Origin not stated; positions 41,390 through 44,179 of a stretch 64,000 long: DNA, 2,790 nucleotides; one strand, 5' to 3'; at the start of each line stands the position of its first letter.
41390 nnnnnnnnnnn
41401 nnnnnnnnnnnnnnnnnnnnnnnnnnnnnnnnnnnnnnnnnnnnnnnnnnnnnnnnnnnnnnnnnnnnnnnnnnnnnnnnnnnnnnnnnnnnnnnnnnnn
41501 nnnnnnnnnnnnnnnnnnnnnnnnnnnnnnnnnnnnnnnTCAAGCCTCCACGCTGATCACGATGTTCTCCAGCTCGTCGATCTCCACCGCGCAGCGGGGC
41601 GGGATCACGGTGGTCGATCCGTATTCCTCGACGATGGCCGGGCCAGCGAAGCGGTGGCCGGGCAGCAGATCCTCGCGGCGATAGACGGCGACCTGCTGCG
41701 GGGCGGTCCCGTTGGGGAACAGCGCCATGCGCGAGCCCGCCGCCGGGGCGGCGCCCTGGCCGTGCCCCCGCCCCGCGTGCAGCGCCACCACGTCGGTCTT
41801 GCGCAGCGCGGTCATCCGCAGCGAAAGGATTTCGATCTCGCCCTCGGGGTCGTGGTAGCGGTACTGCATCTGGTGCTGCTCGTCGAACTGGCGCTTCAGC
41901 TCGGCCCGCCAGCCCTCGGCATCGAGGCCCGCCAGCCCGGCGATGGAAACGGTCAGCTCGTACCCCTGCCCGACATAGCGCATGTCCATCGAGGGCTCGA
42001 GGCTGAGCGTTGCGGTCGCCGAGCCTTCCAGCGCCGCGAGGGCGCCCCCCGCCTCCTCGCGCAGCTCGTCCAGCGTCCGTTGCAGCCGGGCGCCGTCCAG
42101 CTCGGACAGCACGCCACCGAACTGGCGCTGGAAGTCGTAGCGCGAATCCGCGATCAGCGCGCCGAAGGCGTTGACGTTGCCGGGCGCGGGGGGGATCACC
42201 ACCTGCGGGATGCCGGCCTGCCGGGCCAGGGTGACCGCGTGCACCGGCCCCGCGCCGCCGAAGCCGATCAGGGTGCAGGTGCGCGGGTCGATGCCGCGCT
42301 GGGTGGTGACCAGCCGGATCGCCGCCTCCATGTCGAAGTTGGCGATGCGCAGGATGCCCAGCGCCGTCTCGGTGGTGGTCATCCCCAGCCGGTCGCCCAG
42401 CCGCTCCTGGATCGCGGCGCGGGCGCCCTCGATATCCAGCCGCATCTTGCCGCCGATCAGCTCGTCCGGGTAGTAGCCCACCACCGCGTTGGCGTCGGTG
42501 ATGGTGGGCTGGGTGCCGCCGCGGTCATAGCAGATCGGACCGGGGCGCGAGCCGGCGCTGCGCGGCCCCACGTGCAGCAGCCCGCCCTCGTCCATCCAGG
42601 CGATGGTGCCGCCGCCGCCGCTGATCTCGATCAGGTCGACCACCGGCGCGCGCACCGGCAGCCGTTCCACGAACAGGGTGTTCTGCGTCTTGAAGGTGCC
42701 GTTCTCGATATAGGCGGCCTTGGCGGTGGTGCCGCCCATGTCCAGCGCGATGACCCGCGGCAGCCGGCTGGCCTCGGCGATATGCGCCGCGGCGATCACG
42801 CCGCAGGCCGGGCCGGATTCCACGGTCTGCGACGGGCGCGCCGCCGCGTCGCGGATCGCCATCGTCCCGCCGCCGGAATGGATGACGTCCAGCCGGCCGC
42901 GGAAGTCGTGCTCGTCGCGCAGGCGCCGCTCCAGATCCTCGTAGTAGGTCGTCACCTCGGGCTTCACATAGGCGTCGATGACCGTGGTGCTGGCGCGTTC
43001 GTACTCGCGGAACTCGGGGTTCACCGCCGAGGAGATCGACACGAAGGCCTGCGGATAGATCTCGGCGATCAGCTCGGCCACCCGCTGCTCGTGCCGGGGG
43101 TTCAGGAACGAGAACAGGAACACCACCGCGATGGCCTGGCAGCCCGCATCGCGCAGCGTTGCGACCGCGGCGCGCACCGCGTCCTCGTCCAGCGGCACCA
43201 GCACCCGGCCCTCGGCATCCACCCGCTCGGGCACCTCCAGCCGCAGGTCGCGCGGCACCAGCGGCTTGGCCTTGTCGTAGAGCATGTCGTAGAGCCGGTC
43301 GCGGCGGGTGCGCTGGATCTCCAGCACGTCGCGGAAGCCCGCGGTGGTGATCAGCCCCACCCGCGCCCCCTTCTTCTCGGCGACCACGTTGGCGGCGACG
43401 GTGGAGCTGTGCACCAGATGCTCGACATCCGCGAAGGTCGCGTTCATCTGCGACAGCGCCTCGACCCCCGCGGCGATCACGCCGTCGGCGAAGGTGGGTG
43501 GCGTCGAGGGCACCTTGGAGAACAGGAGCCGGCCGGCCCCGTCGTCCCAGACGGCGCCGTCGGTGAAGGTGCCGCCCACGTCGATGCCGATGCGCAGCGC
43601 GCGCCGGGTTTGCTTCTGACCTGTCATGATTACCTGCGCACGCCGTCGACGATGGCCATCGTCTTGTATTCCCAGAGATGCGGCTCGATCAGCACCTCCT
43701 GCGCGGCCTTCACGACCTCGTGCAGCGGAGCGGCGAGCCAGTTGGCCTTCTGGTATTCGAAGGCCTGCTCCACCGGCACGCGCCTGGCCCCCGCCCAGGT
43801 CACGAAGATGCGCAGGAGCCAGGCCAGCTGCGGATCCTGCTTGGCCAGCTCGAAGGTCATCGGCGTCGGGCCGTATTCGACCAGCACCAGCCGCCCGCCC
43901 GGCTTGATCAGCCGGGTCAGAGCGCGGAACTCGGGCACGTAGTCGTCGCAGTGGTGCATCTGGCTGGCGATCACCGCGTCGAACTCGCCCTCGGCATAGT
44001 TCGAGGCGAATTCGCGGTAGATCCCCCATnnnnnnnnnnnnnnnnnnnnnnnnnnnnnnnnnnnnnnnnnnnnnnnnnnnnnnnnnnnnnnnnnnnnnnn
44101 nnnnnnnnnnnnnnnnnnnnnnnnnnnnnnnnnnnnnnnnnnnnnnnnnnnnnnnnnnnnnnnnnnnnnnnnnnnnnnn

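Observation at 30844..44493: Eleven-gene operon (MTase-fold, HyuA, HyuB, 2x MmgE/PrpD, GlcG, divergent ASL-like lyase, GlcG, class II aldolase, ALDH, cytoplasmic sulfatase) that I cannot map to any named pathway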

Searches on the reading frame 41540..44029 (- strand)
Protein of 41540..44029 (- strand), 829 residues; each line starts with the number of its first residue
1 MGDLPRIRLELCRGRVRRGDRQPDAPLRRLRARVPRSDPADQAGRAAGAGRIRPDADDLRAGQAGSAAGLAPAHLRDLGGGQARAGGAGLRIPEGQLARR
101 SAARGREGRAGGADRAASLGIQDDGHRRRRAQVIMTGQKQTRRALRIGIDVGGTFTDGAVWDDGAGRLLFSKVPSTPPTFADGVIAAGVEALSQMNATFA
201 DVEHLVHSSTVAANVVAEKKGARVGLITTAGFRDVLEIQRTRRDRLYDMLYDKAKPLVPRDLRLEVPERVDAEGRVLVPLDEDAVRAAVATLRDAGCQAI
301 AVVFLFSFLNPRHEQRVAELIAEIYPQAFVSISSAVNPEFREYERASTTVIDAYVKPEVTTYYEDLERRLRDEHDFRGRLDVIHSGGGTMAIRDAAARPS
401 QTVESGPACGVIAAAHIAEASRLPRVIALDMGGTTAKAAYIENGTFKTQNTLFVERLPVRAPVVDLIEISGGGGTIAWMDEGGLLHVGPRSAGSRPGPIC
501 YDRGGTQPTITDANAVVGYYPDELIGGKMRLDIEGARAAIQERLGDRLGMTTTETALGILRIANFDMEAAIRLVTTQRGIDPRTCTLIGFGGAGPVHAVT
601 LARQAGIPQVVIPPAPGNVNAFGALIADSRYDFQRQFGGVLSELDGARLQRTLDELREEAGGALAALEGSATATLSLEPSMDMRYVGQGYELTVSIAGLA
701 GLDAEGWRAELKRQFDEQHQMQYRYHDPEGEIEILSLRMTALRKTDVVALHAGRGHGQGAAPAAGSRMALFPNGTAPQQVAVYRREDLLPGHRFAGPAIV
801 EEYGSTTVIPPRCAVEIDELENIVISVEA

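Call 3: search_protein_families(library=pfam, proteins=[window:41540-44029:-])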
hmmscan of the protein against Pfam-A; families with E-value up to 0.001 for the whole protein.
window:41540-44029:- (829 aa): 3 families
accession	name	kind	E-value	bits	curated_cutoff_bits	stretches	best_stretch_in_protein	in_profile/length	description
PF01968.24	Hydantoinase_A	-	1.7e-83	280.6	22.9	1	345-631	1-289/291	Hydantoinase/oxoprolinase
PF05378.19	Hydant_A_N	-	2.9e-56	190.4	25.2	1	146-324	1-175/176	Hydantoinase/oxoprolinase N-terminal region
PF19278.4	Hydant_A_C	-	7.8e-11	42.2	21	1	647-819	12-184/193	Hydantoinase/oxoprolinase C-terminal domain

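Call 6: search_protein_families(library=ncbifam, proteins=[window:41540-43609:-], max_evalue=0.001)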
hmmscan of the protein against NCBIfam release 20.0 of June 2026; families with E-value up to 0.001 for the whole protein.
window:41540-43609:- (689 aa): 3 families
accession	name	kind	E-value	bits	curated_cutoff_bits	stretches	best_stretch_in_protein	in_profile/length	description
NF050156.1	CapLactmsAlpCapA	equivalog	2.8e-154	515.1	1000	1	6-685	2-685/689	caprolactamase subunit alpha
NF042975.2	AcphenoCarb_ApcC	equivalog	3.9e-100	336.1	1500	1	7-680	11-704/733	acetophenone carboxylase subunit gamma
NF042960.1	AcphenoCarb_ApcA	equivalog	6.6e-69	232.8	1250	1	5-685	2-655/658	acetophenone carboxylase subunit alpha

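Call 31: search_solved_structures(query=window:41540-43609:-, max_evalue=0.00001)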
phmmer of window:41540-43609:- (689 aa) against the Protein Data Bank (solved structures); distinct sequences matched with E-value up to 0.00001: 6.
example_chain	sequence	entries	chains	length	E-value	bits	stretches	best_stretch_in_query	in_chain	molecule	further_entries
7hk5_A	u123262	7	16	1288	8.5e-136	457.6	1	6-687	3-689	N-methylhydantoinase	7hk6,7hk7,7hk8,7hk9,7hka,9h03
6yra_A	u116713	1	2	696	2e-110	373.8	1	3-679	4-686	5-oxoprolinase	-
5l9w_B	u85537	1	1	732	5.1e-90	306.4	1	7-679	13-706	Acetophenone carboxylase gamma subunit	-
5svb_B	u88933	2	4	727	3.2e-67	231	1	5-672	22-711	Acetone carboxylase beta subunit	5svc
5m45_B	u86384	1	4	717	5.5e-67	230.3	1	5-672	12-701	Acetone carboxylase beta subunit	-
5l9w_b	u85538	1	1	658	1.7e-50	175.8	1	7-685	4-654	Acetophenone carboxylase alpha subunit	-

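Call 82: search_dna_similar(query=window:41540-43627:-, collection=plasmids, mode=protein, max_evalue=1e-50, max_rows=25)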
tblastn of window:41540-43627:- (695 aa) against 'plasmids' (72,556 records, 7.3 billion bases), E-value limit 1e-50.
Records with a match: 932; places in all: 1291; records where one place covers at least 80% of the query: 921.
Best place of each record, by identity: <60% 932.
By first word of the organism name: Agrobacterium 174; Rhizobium 154; Sinorhizobium 115; Pseudosulfitobacter 49; Paracoccus 33; Rhodococcus 20; Sulfitobacter 20; Ensifer 15; Paraburkholderia 14; Shinella 13; and 110 more.
By predicted mobility (MOB-suite, as given by PLSDB): non-mobilizable 535; conjugative 279; mobilizable 118.
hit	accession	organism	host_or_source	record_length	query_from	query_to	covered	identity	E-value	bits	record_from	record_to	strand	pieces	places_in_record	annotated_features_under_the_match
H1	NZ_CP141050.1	Microvirga lotononidis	-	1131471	7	693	99%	41.9%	3e-143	469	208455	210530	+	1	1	none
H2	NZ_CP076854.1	Rhizobium sp. WYJ-E13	Curcuma wenyujin Y.H. Chen et C. ...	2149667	10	695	99%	41.9%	1e-141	465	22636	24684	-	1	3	none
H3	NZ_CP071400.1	Rhizobium leguminosarum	lentil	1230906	10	695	99%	41.5%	6e-141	463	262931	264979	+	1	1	record has no annotation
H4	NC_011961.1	Thermomicrobium roseum DSM 5159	-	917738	11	691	98%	41.8%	5e-132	437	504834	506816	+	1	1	hydantoinase/oxoprolinase family protein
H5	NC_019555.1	Agrobacterium radiobacter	-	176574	10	694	99%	41.4%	3e-139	458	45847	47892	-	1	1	hydantoinase/oxoprolinase family protein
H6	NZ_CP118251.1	Rhizobium rhizogenes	apple,cell culture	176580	10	694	99%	41.4%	3e-139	458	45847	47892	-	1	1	hydantoinase/oxoprolinase family protein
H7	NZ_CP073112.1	Rhizobium rhizogenes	Rosa sp.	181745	10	694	99%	41.4%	3e-139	458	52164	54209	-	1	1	hydantoinase/oxoprolinase family protein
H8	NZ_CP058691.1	Paracoccus pantotrophus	pure culture,sewage sludge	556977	12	691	98%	41.5%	2e-139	459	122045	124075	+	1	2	hydantoinase/oxoprolinase family protein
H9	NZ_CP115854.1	Pseudoroseomonas cervicalis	-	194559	12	691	98%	41.5%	1e-136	450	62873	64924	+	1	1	hydantoinase B/oxoprolinase family protein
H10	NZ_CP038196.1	Paracoccus versutus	single cell,soil adjacent to the roots ...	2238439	12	691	98%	41.5%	9e-140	459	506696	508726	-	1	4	none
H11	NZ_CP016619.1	Microvirga ossetica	Vicia alpestris,cell culture,nodules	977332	11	693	98%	41.1%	7e-140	460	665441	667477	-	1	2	hydantoinase/oxoprolinase family protein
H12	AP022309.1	Burkholderia sp. SFA1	-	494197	2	693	100%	40.5%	2e-140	462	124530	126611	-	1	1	N-methylhydantoinase A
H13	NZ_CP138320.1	Agrobacterium fabrum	Blueberry,Crown gall tissues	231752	10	695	99%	40.8%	6e-138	454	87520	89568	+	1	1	hydantoinase/oxoprolinase family protein | hydantoinase B/oxoprolinase family protein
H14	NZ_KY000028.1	Agrobacterium tumefaciens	-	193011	10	695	99%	40.7%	6e-141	463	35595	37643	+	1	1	hydantoinase/oxoprolinase family protein | hydantoinase B/oxoprolinase family protein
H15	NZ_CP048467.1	Agrobacterium tumefaciens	-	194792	10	695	99%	40.7%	6e-141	463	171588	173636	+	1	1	hydantoinase/oxoprolinase family protein | hydantoinase B/oxoprolinase family protein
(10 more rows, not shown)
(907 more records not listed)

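Call 83: get_annotated_region(hit=H14, flank=9000)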
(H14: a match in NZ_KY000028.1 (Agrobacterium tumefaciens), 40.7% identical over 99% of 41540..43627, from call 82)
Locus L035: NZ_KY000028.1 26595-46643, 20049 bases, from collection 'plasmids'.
description: Agrobacterium tumefaciens strain CFBP2712 plasmid pTi_CFBP2712, complete sequence
organism: Agrobacterium tumefaciens (NCBI taxid 358)
taxonomy: Bacteria; Pseudomonadota; Alphaproteobacteria; Hyphomicrobiales; Rhizobiaceae; Agrobacterium; Agrobacterium tumefaciens
host: -; source: -; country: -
typing (MOB-suite, as given by PLSDB): conjugative; replicon rep_cluster_490; relaxase MOBQ; mating-pair formation MPF_T
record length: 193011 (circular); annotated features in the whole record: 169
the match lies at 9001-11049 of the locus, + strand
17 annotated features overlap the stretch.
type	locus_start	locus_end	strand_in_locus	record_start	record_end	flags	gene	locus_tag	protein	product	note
CDS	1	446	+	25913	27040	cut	-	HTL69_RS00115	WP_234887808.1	LacI family DNA-binding transcriptional regulator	GO:0006351 - DNA-templated transcription [Evidence IEA]; GO:0045892 - negative regulation of DNA-templated ...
CDS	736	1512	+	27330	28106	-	-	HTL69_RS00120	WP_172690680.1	SDR family NAD(P)-dependent oxidoreductase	-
CDS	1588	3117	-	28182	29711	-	-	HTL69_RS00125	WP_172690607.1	ABC transporter substrate-binding protein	-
CDS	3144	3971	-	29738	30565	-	-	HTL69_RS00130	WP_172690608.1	ABC transporter permease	-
CDS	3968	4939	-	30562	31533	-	-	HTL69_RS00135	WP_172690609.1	ABC transporter permease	GO:0055085 - transmembrane transport [Evidence IEA]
CDS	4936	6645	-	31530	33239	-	-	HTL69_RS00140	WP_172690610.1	ABC transporter ATP-binding protein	-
CDS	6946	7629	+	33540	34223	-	-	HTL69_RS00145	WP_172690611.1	SDR family NAD(P)-dependent oxidoreductase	-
CDS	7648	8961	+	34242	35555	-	-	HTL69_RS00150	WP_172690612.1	FAD-binding oxidoreductase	-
CDS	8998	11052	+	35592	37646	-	-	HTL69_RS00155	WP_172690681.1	hydantoinase/oxoprolinase family protein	-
CDS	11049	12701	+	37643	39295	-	-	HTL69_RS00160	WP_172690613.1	hydantoinase B/oxoprolinase family protein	-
CDS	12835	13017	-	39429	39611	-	-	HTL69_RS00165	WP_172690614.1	hypothetical protein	-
CDS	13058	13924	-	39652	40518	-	-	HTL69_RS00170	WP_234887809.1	DeoR/GlpR family DNA-binding transcription regulator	-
CDS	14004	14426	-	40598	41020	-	-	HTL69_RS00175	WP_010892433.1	RidA family protein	-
CDS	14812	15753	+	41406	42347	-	-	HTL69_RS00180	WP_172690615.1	ABC transporter permease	GO:0055085 - transmembrane transport [Evidence IEA]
CDS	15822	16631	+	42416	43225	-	-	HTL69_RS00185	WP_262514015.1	ABC transporter permease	-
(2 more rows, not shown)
